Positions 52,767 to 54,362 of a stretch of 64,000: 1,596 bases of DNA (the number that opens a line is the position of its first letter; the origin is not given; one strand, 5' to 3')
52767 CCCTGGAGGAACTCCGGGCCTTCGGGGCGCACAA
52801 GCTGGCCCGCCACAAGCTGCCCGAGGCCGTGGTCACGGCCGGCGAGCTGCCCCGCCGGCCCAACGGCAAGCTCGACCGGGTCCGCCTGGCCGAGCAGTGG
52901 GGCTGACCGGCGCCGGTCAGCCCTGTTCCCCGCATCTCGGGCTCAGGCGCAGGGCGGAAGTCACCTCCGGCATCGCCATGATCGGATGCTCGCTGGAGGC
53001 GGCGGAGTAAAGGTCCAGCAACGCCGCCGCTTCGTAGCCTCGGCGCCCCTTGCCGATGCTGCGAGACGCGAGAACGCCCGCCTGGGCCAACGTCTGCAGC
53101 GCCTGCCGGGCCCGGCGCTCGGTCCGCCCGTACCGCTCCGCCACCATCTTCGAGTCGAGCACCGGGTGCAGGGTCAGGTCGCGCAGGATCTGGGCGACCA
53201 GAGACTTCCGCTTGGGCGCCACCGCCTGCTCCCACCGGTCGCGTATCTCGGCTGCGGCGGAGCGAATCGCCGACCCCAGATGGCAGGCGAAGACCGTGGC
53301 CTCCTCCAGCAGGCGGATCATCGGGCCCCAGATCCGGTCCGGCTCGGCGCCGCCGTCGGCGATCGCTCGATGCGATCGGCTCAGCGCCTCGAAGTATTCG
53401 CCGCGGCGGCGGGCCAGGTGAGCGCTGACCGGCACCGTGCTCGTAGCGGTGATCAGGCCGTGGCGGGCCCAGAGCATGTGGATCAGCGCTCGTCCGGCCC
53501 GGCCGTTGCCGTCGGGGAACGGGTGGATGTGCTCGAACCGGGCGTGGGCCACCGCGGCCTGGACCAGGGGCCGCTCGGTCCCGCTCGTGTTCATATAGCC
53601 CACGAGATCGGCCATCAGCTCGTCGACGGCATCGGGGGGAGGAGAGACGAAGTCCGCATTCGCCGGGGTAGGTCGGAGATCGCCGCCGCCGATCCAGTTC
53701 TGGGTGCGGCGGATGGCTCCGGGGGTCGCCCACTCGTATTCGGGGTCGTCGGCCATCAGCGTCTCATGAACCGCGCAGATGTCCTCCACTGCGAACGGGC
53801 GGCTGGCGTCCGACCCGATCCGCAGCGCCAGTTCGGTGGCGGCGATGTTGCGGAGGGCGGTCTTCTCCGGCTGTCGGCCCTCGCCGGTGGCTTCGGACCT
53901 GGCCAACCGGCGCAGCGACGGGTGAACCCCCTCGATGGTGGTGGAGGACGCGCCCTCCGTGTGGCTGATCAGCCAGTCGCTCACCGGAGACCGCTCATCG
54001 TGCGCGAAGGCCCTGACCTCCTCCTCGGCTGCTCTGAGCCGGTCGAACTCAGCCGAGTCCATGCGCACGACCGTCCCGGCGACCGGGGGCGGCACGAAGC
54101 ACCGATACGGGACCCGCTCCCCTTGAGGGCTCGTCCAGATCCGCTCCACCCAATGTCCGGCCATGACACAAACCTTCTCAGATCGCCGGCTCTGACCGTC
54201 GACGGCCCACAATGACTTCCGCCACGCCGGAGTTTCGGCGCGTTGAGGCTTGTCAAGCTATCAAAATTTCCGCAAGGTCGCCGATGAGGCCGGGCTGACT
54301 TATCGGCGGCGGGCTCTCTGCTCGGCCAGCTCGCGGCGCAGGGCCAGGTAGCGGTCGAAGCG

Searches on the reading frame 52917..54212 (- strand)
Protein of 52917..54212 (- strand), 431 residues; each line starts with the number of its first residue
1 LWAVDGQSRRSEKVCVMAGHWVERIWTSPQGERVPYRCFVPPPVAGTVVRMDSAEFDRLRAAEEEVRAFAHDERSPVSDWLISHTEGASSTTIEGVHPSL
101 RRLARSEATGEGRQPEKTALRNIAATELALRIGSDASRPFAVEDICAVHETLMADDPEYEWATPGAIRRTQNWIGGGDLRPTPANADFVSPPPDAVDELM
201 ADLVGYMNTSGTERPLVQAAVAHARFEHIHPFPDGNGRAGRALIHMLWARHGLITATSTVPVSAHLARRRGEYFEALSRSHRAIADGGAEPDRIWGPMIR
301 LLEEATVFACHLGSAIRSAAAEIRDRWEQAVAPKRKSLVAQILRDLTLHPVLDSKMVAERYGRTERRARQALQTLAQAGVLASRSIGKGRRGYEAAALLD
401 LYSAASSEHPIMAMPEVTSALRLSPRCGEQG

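Call 49: search_protein_families(library=pfam, proteins=[window:52917-54212:-], max_evalue=0.01)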
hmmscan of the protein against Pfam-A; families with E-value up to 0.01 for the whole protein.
window:52917-54212:- (431 aa): 1 family
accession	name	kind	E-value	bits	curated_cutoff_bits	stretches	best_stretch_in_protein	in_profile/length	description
PF02661.23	Fic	-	5.6e-20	72.4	24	1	140-247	2-92/93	Fic/DOC family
